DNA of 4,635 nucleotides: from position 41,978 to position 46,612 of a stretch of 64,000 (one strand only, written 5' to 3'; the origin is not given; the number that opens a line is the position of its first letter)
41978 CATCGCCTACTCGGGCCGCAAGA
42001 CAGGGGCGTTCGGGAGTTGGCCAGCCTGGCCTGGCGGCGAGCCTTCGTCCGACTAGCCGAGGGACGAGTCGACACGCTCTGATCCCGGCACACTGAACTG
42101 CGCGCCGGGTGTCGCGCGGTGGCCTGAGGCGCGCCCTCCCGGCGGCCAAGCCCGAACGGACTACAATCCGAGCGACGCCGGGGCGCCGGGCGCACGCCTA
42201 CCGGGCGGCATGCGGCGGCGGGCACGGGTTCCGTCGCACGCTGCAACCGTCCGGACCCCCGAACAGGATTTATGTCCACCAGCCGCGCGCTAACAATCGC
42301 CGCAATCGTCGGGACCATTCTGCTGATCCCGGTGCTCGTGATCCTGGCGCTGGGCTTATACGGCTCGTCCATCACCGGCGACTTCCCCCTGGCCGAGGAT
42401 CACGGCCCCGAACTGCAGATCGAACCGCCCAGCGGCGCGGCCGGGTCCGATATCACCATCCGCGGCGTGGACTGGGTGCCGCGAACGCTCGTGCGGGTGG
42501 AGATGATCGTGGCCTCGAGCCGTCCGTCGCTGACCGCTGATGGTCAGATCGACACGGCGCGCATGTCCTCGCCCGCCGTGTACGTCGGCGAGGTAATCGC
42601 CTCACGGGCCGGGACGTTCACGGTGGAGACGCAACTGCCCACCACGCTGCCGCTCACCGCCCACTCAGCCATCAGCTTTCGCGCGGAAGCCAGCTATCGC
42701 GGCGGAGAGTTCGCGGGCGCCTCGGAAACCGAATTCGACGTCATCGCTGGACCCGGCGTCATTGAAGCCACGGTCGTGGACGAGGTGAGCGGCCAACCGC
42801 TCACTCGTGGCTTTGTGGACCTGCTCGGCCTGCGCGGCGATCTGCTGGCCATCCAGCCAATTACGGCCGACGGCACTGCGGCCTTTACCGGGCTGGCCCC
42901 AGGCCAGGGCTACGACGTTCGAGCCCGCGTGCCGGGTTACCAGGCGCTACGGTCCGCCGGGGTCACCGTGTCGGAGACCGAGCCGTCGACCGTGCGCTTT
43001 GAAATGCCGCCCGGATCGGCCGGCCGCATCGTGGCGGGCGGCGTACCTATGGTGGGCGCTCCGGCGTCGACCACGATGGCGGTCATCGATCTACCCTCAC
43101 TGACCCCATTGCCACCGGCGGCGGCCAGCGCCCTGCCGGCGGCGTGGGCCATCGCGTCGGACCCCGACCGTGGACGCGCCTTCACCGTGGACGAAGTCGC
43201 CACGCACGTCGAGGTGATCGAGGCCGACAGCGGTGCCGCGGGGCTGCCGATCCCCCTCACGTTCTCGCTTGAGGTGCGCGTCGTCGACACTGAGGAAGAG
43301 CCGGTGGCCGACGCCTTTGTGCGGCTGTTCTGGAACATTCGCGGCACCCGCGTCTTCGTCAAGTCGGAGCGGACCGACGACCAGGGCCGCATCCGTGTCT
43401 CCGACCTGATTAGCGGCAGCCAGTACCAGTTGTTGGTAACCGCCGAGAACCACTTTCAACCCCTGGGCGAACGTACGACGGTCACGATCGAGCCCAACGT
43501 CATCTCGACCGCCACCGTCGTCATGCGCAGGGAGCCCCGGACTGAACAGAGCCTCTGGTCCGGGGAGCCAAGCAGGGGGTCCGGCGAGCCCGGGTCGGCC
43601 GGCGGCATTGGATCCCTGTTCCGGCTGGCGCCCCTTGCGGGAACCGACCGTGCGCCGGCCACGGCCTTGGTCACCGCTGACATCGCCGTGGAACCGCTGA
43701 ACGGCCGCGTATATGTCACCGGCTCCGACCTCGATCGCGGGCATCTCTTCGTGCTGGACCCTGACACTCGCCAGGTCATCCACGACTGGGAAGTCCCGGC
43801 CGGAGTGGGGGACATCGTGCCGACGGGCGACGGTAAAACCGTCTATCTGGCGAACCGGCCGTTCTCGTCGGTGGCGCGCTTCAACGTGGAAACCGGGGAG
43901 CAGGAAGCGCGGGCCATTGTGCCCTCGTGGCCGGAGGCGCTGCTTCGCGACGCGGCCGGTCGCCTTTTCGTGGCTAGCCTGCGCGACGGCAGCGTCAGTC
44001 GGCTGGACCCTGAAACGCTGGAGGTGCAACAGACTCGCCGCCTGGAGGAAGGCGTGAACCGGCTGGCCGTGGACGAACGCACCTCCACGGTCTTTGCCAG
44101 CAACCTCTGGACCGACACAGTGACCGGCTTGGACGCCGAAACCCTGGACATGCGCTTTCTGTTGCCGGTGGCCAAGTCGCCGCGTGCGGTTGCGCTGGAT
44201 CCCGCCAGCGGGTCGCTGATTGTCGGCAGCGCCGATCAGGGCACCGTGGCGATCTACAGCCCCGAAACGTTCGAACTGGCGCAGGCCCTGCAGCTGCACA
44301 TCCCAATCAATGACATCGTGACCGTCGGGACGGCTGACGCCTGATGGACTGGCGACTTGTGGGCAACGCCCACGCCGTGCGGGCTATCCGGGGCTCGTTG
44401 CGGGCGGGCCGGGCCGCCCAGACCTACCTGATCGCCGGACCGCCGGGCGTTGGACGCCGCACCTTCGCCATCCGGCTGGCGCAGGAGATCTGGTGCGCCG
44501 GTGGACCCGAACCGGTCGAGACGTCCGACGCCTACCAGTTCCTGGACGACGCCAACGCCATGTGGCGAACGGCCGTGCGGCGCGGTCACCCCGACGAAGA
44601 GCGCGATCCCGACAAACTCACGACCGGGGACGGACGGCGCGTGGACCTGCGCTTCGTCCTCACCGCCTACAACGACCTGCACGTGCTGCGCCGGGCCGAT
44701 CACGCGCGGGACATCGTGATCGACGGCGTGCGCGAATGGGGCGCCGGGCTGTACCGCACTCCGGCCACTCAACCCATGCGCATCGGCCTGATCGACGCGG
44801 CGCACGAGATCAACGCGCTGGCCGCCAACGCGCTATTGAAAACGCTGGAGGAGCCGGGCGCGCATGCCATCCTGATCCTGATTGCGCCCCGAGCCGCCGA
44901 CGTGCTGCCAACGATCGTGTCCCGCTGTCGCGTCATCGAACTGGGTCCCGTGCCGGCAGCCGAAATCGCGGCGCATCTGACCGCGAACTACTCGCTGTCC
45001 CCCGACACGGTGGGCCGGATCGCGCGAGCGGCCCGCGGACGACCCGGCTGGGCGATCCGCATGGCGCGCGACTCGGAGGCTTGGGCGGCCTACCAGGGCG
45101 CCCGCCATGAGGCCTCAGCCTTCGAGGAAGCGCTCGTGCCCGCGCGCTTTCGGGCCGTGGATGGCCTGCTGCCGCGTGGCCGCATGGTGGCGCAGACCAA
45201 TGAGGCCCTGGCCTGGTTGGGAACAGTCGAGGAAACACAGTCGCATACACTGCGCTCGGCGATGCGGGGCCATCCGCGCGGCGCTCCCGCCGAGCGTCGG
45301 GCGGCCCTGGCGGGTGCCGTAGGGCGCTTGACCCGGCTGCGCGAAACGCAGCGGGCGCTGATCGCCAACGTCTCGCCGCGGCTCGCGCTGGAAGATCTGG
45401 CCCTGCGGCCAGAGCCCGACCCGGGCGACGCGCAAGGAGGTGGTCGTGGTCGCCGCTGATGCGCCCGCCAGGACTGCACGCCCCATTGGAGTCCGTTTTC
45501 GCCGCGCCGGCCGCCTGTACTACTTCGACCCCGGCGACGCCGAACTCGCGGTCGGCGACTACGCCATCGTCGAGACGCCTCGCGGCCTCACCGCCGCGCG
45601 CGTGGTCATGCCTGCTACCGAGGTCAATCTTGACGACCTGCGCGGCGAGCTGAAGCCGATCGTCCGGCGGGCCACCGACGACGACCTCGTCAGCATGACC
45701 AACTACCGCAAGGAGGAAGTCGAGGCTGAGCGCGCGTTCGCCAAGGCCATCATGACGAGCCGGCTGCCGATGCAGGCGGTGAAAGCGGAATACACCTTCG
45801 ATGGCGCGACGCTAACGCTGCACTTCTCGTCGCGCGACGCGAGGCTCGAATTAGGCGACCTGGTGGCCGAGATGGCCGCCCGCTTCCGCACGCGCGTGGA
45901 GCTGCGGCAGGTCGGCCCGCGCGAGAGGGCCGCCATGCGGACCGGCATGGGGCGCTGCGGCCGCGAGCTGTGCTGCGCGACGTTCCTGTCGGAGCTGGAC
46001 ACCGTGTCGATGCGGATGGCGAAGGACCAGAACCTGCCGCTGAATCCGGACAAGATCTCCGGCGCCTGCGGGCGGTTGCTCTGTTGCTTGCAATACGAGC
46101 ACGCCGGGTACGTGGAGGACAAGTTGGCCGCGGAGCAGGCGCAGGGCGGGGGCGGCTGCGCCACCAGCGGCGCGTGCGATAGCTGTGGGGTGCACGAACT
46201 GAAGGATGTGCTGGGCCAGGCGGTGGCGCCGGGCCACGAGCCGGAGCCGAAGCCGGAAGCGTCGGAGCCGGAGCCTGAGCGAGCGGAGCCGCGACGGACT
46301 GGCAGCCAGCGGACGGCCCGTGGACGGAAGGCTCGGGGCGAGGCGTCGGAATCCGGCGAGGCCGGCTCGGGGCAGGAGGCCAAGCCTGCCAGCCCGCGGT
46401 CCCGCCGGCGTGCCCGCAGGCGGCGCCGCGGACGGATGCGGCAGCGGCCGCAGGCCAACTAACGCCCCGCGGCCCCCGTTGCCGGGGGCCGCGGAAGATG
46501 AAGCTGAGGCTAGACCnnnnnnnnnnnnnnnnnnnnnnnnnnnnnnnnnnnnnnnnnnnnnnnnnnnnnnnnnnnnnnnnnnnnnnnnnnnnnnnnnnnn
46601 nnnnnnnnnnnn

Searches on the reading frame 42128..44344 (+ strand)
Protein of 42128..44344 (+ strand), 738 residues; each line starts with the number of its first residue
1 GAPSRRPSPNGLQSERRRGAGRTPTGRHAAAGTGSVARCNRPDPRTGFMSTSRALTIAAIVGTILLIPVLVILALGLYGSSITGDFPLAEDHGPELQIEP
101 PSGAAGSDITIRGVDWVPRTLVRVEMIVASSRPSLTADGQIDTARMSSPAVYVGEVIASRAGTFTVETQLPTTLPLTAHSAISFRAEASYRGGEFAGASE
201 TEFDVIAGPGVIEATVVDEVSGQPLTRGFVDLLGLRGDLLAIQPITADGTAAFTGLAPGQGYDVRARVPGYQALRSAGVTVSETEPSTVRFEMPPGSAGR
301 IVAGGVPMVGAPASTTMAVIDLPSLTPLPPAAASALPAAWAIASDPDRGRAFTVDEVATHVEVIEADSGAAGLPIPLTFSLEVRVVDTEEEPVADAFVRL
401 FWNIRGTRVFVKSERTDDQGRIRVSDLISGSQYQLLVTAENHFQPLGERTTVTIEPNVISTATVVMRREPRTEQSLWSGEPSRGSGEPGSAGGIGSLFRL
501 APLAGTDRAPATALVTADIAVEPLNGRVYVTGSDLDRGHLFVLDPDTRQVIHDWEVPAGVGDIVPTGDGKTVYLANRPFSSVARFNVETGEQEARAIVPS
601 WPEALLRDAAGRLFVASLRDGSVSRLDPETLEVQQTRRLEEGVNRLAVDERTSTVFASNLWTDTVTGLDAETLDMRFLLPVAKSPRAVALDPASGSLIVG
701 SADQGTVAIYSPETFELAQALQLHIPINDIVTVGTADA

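Call 51: search_protein_families(library=pfam, proteins=[window:42128-44344:+], max_evalue=0.001)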
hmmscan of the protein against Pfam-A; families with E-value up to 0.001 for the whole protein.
window:42128-44344:+ (738 aa): 2 families
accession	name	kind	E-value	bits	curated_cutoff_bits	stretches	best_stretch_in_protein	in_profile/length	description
PF13620.12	CarboxypepD_reg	-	2.6e-12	47.3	32.3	2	212-293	2-81/82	Carboxypeptidase regulatory-like domain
PF10282.15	Lactonase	-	1.6e-05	24.7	21.7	0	553-622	239-313/344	Lactonase, 7-bladed beta-propeller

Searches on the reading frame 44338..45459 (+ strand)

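Call 72: search_protein_families(library=pfam, proteins=[window:44338-45459:+], max_evalue=0.001)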
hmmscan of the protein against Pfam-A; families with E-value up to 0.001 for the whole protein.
window:44338-45459:+ (373 aa): 1 family
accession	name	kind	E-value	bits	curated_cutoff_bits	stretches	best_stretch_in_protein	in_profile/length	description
PF13177.12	DNA_pol3_delta2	-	9.3e-28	97.7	27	1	11-204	3-159/161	DNA polymerase III, delta subunit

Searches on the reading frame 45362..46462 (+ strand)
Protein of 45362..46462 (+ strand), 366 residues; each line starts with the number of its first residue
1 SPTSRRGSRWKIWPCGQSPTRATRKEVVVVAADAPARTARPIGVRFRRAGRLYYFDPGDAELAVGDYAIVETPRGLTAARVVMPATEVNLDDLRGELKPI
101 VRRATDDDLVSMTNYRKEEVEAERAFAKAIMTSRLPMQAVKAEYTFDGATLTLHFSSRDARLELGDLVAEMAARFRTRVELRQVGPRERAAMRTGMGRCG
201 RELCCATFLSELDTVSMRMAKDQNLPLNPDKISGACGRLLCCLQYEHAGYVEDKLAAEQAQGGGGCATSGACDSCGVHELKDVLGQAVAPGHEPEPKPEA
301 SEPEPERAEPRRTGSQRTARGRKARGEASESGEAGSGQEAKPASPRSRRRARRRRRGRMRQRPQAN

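Call 72: search_protein_families(library=pfam, proteins=[window:45362-46462:+], max_evalue=0.001)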
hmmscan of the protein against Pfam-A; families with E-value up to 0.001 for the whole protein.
window:45362-46462:+ (366 aa): 1 family
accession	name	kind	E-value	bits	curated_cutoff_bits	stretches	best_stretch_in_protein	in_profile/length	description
PF04468.17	PSP1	-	1.8e-19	70.2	27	1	98-184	1-86/86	PSP1 C-terminal conserved region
